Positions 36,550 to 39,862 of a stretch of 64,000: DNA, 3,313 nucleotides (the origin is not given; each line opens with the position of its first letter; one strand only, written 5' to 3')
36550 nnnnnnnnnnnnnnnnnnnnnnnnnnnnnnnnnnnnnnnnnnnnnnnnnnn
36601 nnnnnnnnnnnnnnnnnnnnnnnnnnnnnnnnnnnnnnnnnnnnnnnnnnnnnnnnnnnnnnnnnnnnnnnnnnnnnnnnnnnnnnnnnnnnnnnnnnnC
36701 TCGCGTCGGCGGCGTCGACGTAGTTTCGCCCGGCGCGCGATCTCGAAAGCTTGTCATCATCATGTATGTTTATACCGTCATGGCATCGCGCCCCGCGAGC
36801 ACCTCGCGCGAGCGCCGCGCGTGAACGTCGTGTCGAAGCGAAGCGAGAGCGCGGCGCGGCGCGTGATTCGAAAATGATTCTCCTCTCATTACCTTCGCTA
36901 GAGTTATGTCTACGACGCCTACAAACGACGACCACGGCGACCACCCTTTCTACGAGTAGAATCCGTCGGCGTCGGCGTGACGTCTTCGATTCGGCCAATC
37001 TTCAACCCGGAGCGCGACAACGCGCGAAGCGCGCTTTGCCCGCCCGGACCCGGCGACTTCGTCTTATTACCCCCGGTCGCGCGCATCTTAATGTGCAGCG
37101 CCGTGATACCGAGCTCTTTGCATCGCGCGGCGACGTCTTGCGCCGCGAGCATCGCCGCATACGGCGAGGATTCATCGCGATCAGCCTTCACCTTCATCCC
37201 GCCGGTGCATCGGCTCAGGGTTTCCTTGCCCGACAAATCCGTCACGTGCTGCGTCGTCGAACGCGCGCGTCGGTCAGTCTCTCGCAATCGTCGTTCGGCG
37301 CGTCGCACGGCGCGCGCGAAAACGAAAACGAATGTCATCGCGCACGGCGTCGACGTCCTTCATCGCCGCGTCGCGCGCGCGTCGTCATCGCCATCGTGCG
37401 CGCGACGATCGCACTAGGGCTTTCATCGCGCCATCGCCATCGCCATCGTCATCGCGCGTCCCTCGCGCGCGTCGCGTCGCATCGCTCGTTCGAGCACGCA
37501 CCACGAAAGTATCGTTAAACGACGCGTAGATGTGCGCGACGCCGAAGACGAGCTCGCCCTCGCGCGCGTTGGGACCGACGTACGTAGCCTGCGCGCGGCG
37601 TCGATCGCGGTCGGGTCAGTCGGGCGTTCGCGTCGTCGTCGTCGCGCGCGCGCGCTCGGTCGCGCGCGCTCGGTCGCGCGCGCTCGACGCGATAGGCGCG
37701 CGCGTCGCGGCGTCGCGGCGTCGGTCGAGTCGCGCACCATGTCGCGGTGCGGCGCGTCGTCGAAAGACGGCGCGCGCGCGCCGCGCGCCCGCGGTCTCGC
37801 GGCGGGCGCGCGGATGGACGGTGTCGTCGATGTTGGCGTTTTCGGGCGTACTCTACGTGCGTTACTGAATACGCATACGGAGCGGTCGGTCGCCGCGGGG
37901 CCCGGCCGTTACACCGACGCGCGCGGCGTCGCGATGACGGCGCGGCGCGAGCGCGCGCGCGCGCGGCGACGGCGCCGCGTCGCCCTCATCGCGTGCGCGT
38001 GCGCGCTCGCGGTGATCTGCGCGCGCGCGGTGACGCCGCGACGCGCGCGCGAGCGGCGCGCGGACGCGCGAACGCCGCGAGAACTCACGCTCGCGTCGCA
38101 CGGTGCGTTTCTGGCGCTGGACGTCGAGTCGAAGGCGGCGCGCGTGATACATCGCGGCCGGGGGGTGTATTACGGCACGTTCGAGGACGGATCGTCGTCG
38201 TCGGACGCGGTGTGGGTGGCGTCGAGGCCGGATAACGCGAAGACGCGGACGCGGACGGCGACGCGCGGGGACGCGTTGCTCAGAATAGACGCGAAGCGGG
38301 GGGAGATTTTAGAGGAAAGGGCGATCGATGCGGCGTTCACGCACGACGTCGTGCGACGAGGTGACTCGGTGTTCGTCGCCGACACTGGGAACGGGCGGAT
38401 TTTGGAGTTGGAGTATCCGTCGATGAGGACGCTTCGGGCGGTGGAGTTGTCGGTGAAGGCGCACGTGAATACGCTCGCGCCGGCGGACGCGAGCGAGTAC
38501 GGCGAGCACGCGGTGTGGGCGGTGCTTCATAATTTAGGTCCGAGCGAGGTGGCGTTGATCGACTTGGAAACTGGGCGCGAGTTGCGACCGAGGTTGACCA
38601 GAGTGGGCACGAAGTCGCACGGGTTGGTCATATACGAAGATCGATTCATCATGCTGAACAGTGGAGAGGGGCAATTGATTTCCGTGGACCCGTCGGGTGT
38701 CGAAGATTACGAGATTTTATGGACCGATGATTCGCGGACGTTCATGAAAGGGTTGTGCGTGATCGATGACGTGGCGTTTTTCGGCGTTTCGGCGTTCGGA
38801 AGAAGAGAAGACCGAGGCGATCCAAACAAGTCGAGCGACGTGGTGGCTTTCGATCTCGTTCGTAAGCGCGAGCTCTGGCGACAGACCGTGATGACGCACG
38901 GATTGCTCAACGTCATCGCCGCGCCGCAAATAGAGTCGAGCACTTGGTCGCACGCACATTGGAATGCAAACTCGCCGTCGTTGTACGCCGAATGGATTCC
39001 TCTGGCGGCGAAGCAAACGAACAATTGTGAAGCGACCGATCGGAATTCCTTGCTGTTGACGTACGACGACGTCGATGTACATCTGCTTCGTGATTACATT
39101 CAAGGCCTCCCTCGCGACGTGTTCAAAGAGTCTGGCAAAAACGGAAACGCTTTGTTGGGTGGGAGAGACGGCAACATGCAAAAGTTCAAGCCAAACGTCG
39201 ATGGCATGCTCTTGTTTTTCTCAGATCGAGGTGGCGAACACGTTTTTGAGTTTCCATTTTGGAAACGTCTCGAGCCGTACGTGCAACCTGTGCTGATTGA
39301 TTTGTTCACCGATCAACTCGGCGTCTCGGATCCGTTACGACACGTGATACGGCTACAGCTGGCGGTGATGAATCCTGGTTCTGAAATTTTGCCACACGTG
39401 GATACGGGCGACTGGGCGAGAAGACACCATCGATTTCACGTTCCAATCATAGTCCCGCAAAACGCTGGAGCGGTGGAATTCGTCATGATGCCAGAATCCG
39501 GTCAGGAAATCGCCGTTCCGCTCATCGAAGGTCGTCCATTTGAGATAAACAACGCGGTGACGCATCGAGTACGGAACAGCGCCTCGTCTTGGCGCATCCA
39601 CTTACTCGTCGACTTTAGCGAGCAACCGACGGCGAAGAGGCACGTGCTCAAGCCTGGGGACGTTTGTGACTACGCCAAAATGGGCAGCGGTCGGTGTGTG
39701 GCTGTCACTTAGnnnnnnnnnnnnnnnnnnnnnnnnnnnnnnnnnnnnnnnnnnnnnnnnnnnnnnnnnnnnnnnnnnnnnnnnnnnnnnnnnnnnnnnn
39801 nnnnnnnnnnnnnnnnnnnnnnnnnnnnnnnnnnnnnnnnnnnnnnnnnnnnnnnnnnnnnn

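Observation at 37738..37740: RPS14 has an ATG-only first coding exon, with the intron starting at the fourth nucleotide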

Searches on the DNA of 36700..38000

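Call 55: search_rna_families(source=window, start=36700, end=38000, threshold=evalue, max_evalue=1)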
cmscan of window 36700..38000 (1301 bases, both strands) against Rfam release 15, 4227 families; matches with E-value up to 1: 1.
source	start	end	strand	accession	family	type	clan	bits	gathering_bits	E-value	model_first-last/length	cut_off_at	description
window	37297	37395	-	RF02770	Ysr224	Gene; sRNA;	-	17.3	70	0.71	1-107/107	no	Yersinia sRNA 224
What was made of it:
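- Tried and rejected: The Rfam scan of the locus for intron-hosted snoRNAs gave only a sub-threshold chance hit (call 55).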

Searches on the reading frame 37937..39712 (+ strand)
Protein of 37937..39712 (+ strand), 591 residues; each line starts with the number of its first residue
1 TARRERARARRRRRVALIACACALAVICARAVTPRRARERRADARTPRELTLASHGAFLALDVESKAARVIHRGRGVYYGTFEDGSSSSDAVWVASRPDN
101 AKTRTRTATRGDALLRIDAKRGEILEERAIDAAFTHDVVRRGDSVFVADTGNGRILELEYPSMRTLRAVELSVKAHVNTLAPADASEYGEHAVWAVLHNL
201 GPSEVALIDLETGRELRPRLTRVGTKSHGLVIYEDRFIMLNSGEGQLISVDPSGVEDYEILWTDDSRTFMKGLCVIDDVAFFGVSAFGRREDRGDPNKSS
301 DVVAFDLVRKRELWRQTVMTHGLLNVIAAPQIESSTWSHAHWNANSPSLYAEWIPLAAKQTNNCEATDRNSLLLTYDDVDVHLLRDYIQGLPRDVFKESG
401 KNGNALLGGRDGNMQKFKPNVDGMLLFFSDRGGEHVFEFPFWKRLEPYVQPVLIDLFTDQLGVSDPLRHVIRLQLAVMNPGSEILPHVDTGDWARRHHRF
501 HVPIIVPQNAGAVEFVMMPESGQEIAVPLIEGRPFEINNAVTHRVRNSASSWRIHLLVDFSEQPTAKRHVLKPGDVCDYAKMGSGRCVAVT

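Call 50: search_protein_families(library=pfam, proteins=[window:37937-39712:+])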
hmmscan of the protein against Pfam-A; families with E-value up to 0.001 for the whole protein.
window:37937-39712:+ (591 aa): 3 families
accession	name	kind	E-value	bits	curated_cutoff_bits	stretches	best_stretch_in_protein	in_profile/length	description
PF05118.21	Asp_Arg_Hydrox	-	6.8e-07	29.7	22.6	1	467-561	72-155/157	Aspartyl/Asparaginyl beta-hydroxylase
PF16261.11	DUF4915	-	9.1e-05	22.3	35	1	228-287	200-256/316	Domain of unknown function (DUF4915)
PF13360.13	PQQ_2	-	0.00018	21.7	27.6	1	104-316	35-233/233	Outer membrane protein assembly factor BamB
